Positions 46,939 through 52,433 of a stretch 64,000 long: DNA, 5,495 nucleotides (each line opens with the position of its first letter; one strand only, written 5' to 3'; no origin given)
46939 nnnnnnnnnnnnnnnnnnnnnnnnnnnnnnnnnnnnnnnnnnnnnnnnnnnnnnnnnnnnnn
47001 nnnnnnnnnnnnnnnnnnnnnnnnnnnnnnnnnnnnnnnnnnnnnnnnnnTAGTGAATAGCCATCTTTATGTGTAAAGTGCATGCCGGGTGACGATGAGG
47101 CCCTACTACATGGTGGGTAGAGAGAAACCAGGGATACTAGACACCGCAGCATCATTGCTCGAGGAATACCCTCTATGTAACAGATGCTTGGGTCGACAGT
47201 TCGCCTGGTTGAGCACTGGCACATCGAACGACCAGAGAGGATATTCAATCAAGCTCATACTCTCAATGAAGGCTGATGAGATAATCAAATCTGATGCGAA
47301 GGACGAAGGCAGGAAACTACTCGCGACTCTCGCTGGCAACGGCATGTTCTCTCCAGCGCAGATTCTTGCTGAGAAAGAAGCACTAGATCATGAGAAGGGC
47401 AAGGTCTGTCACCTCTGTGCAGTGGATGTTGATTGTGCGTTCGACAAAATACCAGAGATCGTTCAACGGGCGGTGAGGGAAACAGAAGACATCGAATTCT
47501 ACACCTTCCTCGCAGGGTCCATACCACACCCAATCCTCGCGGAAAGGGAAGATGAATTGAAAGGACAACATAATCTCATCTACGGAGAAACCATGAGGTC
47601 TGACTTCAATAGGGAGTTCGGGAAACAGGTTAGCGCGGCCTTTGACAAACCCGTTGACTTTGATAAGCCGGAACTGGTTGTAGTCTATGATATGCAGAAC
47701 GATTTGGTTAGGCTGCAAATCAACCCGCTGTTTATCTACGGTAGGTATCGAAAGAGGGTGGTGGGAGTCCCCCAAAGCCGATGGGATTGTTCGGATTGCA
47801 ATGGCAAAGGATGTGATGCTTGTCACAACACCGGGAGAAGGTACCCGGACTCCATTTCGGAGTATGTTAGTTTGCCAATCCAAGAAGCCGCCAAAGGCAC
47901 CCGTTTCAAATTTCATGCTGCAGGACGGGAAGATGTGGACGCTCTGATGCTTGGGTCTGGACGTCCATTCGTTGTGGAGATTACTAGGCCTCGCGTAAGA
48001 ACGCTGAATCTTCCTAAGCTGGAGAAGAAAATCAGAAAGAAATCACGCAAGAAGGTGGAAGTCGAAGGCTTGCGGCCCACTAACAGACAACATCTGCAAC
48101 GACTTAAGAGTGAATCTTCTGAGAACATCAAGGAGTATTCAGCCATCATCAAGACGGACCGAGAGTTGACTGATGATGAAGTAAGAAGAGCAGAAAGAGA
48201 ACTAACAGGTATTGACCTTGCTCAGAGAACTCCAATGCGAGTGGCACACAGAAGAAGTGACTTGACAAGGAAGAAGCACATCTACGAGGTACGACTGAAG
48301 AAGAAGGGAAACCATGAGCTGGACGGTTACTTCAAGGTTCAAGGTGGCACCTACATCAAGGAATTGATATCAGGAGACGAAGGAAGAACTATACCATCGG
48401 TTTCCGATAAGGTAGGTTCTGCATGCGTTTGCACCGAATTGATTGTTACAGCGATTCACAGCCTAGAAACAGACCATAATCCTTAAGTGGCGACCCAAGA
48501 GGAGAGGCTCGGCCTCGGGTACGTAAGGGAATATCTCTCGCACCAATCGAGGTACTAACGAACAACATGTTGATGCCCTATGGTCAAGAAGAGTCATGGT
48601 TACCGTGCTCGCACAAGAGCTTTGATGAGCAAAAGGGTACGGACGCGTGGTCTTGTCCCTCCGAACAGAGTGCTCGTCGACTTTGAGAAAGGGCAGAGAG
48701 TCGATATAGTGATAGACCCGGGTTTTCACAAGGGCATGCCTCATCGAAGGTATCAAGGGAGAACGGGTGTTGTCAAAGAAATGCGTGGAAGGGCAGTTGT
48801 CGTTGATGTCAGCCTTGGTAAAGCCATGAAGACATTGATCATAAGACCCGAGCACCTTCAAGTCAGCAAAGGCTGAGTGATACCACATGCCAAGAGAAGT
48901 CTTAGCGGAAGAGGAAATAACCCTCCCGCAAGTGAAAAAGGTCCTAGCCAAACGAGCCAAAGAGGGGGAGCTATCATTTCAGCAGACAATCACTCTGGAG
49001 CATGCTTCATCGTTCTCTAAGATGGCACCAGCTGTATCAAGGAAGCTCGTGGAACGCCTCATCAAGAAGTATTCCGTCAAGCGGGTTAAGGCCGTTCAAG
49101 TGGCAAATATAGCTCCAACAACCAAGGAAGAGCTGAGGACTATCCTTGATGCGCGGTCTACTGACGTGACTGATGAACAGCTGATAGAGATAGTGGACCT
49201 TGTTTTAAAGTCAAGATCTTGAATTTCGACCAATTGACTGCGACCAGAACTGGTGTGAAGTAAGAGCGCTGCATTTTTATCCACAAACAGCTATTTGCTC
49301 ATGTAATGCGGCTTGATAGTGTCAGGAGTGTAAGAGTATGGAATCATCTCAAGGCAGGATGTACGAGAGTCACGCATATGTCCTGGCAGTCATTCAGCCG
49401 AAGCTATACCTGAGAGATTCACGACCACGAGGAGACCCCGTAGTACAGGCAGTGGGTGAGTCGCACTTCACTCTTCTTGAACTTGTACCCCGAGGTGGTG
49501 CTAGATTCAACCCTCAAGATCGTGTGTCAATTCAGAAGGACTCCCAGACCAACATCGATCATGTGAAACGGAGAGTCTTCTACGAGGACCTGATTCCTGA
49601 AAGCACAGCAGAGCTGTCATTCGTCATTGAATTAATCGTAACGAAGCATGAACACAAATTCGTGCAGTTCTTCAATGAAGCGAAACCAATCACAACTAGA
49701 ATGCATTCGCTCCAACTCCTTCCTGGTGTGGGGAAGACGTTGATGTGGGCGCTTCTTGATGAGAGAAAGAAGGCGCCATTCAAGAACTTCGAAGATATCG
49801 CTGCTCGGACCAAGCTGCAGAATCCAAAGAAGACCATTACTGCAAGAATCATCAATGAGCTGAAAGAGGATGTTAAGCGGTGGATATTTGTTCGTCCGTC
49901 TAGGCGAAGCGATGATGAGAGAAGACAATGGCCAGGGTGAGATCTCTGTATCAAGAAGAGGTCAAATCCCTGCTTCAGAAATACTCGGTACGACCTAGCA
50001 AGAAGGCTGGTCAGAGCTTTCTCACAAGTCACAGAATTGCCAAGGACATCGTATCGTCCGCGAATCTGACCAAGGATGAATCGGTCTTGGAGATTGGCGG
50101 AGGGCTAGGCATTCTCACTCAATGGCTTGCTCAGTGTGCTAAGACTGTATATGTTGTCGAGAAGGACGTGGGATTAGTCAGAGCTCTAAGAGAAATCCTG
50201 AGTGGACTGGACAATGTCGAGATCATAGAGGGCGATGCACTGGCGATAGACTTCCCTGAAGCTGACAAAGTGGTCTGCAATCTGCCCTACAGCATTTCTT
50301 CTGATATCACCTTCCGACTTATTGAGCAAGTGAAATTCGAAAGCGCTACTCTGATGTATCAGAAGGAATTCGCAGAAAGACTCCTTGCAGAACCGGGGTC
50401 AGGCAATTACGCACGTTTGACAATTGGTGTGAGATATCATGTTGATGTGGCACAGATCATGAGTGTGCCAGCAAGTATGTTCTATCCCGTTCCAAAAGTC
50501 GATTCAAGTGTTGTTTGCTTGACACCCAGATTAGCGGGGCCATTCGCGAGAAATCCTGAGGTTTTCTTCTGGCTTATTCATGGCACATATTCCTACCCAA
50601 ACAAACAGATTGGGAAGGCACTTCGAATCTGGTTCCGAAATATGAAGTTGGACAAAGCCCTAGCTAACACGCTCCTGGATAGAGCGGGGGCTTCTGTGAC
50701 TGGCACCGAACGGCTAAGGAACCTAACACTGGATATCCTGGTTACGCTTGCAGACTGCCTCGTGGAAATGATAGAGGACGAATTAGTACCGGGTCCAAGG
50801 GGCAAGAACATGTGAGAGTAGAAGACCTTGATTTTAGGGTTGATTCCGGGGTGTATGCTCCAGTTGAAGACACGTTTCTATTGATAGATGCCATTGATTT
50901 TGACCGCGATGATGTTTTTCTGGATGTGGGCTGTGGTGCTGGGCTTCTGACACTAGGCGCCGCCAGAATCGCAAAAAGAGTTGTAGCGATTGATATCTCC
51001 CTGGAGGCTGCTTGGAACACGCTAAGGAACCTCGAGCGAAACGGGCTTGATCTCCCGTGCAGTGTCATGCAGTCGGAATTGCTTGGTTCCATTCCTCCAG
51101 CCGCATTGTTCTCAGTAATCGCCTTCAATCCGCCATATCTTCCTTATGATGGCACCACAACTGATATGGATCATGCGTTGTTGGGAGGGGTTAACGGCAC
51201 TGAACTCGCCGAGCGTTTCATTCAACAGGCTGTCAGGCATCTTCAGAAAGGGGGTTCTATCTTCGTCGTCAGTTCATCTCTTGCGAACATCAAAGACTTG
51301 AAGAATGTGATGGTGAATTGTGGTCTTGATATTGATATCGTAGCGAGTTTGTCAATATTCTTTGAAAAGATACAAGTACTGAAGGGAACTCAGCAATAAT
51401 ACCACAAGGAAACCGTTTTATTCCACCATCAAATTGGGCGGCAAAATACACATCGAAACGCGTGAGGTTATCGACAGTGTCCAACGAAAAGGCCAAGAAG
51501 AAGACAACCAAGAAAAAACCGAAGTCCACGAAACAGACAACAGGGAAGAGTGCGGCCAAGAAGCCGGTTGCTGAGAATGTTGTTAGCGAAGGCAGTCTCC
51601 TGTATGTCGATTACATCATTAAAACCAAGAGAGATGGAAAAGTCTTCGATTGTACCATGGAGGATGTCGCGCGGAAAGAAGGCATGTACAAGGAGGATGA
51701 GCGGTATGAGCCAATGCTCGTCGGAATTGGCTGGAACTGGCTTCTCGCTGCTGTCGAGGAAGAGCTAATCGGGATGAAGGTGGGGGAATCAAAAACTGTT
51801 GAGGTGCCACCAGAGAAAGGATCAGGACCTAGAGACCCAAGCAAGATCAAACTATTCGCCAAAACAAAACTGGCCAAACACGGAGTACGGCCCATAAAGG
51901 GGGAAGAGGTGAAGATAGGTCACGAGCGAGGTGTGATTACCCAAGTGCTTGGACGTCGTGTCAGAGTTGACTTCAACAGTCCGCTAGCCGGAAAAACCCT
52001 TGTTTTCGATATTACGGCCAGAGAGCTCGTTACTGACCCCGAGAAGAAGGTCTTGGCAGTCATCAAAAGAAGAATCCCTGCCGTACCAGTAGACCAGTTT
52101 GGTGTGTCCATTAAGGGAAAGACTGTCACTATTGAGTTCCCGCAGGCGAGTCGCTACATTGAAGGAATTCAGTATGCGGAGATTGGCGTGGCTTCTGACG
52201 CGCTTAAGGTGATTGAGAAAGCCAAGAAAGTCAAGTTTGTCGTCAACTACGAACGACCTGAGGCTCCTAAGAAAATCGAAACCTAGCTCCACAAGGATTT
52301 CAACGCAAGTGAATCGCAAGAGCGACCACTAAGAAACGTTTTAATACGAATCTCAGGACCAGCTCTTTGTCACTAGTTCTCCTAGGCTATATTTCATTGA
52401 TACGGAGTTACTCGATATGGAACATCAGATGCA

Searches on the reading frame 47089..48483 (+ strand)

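Call 22: search_protein_families(library=pfam, proteins=[window:47089-48483:+], max_evalue=0.001)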
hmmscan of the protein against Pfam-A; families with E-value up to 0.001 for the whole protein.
window:47089-48483:+ (465 aa): 2 families
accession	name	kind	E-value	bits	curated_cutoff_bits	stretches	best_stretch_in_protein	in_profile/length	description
PF21238.2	Pus10_C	-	2e-62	211.2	27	1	215-456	1-231/232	Pus10, C-terminal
PF22023.1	Pus10_THUMP_arc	-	4.8e-20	71.9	28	1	125-201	2-78/78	Pus10 THUMP domain, archaeal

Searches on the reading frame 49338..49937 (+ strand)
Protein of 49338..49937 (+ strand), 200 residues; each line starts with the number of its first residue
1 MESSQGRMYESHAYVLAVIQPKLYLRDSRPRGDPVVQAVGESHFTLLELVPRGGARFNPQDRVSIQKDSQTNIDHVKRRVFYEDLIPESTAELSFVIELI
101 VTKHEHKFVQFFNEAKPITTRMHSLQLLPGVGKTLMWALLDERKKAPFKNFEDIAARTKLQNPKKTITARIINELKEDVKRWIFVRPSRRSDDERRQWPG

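Call 22: search_protein_families(library=pfam, proteins=[window:49338-49937:+], max_evalue=0.001)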
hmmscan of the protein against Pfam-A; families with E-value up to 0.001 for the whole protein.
window:49338-49937:+ (200 aa): 2 families
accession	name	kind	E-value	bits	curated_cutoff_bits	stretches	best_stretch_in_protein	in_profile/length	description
PF04919.18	DUF655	-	8e-53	179.5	22.2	1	10-185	2-180/181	Protein of unknown function (DUF655)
PF14579.12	HHH_6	-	0.00014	22.4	25.6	1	124-170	26-73/90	Helix-hairpin-helix motif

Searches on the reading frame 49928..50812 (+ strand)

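Call 22: search_protein_families(library=pfam, proteins=[window:49928-50812:+], max_evalue=0.001)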
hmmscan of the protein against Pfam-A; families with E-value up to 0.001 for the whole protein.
window:49928-50812:+ (295 aa): 4 families
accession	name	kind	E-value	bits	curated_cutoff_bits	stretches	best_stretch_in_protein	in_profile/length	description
PF00398.26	RrnaAD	-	3.9e-52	177.4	24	1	25-247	6-238/263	Ribosomal RNA adenine dimethylase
PF13649.12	Methyltransf_25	-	1.3e-06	29.4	27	1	53-119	1-73/97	Methyltransferase domain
PF08241.18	Methyltransf_11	-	0.00028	21.9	21.2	1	54-118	1-67/95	Methyltransferase domain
PF05175.20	MTS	-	0.00054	20.1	23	1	49-135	31-122/170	Methyltransferase small domain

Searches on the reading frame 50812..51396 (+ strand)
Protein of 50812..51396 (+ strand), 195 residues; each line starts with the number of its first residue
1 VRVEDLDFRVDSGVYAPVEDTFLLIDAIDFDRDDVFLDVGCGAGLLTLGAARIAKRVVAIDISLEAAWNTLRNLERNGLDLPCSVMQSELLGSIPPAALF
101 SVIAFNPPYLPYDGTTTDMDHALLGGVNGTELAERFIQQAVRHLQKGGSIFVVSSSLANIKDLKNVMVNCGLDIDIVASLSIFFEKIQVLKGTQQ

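Call 22: search_protein_families(library=pfam, proteins=[window:50812-51396:+], max_evalue=0.001)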
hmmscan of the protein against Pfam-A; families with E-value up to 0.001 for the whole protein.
window:50812-51396:+ (195 aa): 5 families
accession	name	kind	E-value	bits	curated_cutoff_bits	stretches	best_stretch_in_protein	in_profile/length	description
PF05175.20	MTS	-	6.2e-17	62.2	23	1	21-166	20-153/170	Methyltransferase small domain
PF13649.12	Methyltransf_25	-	1.3e-07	32.6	27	1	37-91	2-56/97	Methyltransferase domain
PF06325.19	PrmA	-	2.2e-07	31.1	22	1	33-87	162-217/296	Ribosomal protein L11 methyltransferase (PrmA)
PF08241.18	Methyltransf_11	-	5.7e-07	30.5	21.2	1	37-83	1-44/95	Methyltransferase domain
PF13847.12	Methyltransf_31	-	2.2e-06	27.9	27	1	32-165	3-127/145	Methyltransferase domain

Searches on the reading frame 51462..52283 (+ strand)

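Call 23: search_protein_families(library=pfam, proteins=[window:51462-52283:+], max_evalue=0.001)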
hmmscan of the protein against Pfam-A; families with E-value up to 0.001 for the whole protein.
window:51462-52283:+ (274 aa): 3 families
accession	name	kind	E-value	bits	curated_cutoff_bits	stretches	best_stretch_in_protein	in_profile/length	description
PF18046.7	FKBP26_C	-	3.4e-13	50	27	1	194-264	2-72/72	FKBP26_C-terminal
PF00254.34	FKBP_C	-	7.7e-09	36.2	21.1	1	41-126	5-76/94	FKBP-type peptidyl-prolyl cis-trans isomerase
PF22199.2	FKBP26_IF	-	6.6e-07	29.6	27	1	137-175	8-46/46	FKBP26, IF domain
